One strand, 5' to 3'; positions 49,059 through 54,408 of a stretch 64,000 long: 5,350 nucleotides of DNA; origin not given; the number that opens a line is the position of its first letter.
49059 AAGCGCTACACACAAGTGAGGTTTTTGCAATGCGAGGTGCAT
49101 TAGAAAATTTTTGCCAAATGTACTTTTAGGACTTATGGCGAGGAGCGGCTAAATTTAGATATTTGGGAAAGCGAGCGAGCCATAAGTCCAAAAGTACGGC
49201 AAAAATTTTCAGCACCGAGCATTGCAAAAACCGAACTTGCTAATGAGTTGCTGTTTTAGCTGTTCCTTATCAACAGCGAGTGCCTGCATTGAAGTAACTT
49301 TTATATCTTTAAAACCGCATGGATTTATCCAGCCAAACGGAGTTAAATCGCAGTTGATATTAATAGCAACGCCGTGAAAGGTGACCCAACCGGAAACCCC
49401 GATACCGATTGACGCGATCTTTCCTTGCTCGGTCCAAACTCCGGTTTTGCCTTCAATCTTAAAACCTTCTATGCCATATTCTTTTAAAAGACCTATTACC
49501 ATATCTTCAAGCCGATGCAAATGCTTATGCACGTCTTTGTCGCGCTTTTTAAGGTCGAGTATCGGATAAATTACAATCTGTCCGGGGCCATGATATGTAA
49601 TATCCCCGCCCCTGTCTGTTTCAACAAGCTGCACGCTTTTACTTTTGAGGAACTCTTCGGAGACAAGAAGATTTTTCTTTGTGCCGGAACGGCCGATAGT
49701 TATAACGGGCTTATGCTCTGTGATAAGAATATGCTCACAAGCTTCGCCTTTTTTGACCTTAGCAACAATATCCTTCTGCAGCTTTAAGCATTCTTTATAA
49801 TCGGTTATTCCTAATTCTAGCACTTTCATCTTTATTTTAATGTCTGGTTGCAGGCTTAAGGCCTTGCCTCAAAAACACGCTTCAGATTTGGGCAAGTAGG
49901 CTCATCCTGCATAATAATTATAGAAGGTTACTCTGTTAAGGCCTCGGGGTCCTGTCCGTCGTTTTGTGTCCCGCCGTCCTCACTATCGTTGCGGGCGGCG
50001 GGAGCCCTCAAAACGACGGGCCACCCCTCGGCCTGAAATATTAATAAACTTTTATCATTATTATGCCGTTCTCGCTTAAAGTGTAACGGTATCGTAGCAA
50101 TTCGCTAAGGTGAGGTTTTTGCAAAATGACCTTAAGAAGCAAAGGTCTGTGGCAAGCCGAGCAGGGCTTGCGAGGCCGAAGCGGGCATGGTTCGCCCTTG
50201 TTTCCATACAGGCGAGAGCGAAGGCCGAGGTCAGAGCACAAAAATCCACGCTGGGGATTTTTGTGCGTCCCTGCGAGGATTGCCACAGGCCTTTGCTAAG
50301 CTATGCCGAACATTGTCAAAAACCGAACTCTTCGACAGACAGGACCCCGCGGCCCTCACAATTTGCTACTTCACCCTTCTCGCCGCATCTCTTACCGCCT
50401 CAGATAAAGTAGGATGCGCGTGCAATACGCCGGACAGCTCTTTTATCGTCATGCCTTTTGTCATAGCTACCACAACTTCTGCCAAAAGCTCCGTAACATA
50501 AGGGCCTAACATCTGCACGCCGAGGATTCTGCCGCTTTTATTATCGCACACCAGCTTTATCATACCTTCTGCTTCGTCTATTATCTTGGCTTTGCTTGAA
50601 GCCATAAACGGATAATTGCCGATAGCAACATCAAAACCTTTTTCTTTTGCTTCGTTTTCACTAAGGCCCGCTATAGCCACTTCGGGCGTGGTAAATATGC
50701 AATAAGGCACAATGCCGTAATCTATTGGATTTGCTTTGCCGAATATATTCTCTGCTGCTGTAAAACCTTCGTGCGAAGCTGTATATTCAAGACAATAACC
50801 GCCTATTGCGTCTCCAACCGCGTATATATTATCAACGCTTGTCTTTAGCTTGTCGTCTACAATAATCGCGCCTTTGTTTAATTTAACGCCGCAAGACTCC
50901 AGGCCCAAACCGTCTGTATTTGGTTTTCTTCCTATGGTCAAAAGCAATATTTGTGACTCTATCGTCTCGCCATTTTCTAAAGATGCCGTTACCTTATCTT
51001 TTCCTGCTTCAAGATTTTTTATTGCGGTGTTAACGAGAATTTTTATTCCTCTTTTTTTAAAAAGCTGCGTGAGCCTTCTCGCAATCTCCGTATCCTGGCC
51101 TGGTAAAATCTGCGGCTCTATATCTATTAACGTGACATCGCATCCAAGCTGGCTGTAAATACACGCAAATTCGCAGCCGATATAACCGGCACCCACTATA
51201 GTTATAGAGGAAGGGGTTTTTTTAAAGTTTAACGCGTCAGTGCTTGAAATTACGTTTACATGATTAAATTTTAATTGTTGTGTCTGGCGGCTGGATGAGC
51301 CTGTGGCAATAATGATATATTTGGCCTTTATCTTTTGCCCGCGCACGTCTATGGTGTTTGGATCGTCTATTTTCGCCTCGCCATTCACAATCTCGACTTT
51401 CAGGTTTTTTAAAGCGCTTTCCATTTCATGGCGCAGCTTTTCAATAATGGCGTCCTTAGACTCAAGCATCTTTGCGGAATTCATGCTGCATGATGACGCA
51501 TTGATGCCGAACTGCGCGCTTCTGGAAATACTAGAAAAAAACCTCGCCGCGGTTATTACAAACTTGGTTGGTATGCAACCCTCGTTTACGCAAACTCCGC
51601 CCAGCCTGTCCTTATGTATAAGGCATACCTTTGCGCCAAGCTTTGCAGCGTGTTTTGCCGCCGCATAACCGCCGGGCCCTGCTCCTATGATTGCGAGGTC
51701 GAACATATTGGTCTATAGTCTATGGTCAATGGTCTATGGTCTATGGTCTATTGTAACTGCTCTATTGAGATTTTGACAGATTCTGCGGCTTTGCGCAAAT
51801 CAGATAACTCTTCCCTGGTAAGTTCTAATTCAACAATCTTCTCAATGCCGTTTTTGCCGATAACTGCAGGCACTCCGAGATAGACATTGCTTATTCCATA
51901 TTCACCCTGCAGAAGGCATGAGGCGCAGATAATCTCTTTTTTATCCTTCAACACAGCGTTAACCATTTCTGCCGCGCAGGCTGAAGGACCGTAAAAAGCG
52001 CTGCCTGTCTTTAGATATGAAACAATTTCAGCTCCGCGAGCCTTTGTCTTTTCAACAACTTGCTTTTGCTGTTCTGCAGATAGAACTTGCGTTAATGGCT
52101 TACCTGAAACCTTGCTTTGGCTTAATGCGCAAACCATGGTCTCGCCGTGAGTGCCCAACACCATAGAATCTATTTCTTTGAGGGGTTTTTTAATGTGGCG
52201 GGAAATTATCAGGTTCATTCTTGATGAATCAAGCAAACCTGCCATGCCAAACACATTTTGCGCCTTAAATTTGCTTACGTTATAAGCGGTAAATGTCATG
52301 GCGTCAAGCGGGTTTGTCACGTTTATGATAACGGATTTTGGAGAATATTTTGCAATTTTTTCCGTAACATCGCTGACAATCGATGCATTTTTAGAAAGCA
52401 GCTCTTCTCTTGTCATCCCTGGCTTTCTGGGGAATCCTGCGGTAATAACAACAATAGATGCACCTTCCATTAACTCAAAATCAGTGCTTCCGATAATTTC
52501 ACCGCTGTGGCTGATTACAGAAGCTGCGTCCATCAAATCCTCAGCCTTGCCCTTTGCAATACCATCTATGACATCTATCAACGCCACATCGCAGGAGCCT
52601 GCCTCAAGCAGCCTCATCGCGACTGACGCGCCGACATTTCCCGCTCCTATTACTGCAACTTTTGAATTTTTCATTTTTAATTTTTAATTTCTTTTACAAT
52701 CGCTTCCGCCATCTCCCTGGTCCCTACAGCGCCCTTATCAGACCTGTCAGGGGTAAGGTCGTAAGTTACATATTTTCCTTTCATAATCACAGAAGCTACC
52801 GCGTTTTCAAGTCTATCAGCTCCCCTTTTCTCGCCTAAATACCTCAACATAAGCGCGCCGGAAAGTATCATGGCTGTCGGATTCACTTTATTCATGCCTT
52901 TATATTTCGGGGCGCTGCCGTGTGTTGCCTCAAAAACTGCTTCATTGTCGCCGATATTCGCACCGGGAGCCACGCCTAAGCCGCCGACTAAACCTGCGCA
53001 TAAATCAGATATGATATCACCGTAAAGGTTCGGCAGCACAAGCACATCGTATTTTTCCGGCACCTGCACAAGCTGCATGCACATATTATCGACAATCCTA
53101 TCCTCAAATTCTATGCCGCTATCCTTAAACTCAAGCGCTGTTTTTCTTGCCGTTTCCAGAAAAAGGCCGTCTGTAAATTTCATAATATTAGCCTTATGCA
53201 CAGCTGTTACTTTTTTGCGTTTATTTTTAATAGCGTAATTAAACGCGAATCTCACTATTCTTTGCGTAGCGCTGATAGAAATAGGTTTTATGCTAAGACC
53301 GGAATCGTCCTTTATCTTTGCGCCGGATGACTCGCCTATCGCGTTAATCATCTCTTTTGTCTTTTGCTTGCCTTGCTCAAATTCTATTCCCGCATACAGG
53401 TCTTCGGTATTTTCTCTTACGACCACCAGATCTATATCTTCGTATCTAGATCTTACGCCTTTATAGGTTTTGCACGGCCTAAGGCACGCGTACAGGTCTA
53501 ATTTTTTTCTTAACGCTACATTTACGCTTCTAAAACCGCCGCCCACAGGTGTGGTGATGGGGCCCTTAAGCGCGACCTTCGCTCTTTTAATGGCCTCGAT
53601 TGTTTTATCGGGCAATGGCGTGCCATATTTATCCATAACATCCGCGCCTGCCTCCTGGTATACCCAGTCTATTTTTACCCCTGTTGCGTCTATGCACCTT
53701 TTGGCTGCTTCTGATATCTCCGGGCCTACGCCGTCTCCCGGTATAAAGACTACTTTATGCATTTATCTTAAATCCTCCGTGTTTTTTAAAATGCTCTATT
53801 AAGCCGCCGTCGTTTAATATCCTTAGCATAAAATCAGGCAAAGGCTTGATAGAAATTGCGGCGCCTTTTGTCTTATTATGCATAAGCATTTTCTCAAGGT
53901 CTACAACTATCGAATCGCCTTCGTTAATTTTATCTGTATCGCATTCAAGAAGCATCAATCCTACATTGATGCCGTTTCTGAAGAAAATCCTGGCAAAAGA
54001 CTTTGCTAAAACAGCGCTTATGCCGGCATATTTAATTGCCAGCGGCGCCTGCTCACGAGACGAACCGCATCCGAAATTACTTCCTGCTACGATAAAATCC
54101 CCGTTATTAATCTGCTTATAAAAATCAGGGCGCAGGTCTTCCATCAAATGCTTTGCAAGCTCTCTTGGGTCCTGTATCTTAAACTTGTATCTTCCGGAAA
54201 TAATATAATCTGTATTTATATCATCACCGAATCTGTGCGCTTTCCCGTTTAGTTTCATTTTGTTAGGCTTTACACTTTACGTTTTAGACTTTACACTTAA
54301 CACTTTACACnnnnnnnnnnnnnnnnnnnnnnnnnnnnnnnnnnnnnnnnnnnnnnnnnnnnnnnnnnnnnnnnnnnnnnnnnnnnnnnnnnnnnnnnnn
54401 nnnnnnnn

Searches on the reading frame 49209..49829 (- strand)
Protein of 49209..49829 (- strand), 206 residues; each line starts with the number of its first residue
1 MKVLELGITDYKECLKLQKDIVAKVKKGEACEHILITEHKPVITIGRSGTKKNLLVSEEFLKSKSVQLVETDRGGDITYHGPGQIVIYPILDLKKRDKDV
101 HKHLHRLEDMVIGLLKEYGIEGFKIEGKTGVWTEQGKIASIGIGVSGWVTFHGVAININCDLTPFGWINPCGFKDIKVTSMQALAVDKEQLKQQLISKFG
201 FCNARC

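Call 52: search_protein_families(library=pfam, max_evalue=0.0001, proteins=[window:49209-49829:-])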
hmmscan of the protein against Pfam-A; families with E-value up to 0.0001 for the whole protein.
window:49209-49829:- (206 aa): 2 families
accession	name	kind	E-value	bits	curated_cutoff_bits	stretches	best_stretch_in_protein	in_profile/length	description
PF21948.1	LplA-B_cat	-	1.1e-45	156.5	27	1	10-199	1-199/200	Lipoyl protein ligase A/B catalytic domain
PF03099.24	BPL_LplA_LipB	-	5.9e-05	23.4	21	1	56-161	16-133/133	Biotin/lipoate A/B protein ligase family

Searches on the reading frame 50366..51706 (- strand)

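Call 10: search_protein_families(library=pfam, proteins=[window:50366-51706:-])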
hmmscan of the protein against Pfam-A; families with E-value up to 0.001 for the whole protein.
window:50366-51706:- (446 aa): 17 families
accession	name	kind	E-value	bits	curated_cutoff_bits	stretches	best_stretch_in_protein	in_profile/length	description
PF07992.20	Pyr_redox_2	-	2.7e-74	250.7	26.1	1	2-314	1-291/291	Pyridine nucleotide-disulphide oxidoreductase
PF02852.28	Pyr_redox_dim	-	4e-35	120.8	25.3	1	333-441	1-109/110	Pyridine nucleotide-disulphide oxidoreductase, dimerisation domain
PF00070.33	Pyr_redox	-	4.6e-26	91.6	22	1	168-240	2-75/82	Pyridine nucleotide-disulphide oxidoreductase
PF13738.12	Pyr_redox_3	-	2.6e-19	70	30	1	6-298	2-305/305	Pyridine nucleotide-disulphide oxidoreductase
PF03486.20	HI0933_like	-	1.5e-09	38.1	50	0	3-34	2-33/244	HI0933-like protein Rossmann domain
PF01266.30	DAO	-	1.6e-09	38.2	27.9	0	3-36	1-35/353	FAD dependent oxidoreductase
PF13450.12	NAD_binding_8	-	2.3e-09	37.9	21.9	1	6-39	1-35/68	NAD(P)-binding Rossmann-like domain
PF01134.28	GIDA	-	3.2e-09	36.8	22.1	1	3-141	1-154/391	Glucose inhibited division protein A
PF12831.13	FAD_oxidored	-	1.9e-08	34.5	27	1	3-47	1-46/416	FAD dependent oxidoreductase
PF01262.27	AlaDh_PNT_C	-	1.2e-07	31.9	23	0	164-211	27-74/214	Alanine dehydrogenase/PNT, C-terminal domain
PF02737.24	3HCDH_N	-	3.4e-07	30.8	22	1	168-236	2-71/180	3-hydroxyacyl-CoA dehydrogenase, NAD binding domain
PF01494.25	FAD_binding_3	-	1.5e-06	28.1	22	0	3-33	3-33/349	FAD binding domain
PF03721.20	UDPG_MGDP_dh_N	-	6.2e-06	26.4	27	1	167-199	2-34/187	UDP-glucose/GDP-mannose dehydrogenase family, NAD binding domain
PF02826.25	2-Hacid_dh_C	-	4e-05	23.5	25.1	0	163-198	34-69/178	D-isomer specific 2-hydroxyacid dehydrogenase, NAD binding domain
PF00890.30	FAD_binding_2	-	0.00022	21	20.4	0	3-33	1-31/414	FAD binding domain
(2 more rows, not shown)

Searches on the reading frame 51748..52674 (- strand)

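Call 10: search_protein_families(library=pfam, proteins=[window:51748-52674:-])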
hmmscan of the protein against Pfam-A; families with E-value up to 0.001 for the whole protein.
window:51748-52674:- (308 aa): 7 families
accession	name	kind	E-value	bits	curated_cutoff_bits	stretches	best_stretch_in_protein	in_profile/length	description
PF00056.29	Ldh_1_N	-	2.7e-36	125.1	27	1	5-143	2-141/141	lactate/malate dehydrogenase, NAD binding domain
PF02866.23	Ldh_1_C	-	5.7e-28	98.5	22.6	1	148-306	3-169/174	lactate/malate dehydrogenase, alpha/beta C-terminal domain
PF00899.27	ThiF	-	0.00011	21.9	28.1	0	2-34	19-51/238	ThiF family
PF03721.20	UDPG_MGDP_dh_N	-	0.00018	21.6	27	1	5-126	2-128/187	UDP-glucose/GDP-mannose dehydrogenase family, NAD binding domain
PF02056.22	Glyco_hydro_4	-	0.00039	20.5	23.2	1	98-135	122-159/183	Family 4 glycosyl hydrolase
PF02737.24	3HCDH_N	-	0.00044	20.7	22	1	5-60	1-55/180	3-hydroxyacyl-CoA dehydrogenase, NAD binding domain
PF01266.30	DAO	-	0.00068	19.7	27.9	0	5-39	1-34/353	FAD dependent oxidoreductase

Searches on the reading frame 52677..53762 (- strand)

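Call 43: search_protein_families(library=pfam, max_evalue=0.00001, proteins=[window:52677-53762:-])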
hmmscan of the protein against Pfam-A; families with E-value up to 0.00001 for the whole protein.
window:52677-53762:- (361 aa): 1 family
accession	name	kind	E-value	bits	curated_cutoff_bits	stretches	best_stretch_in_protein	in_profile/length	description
PF00180.25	Iso_dh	-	2.5e-105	353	27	1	3-355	1-348/348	Isocitrate/isopropylmalate dehydrogenase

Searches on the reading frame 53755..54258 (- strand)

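Call 43: search_protein_families(library=pfam, max_evalue=0.00001, proteins=[window:53755-54258:-])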
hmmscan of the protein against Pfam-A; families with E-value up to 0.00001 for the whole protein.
window:53755-54258:- (167 aa): 1 family
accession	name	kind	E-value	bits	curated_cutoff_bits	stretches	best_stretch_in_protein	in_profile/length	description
PF00694.25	Aconitase_C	-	2.1e-18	67.3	22.8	1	51-106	72-128/131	Aconitase C-terminal domain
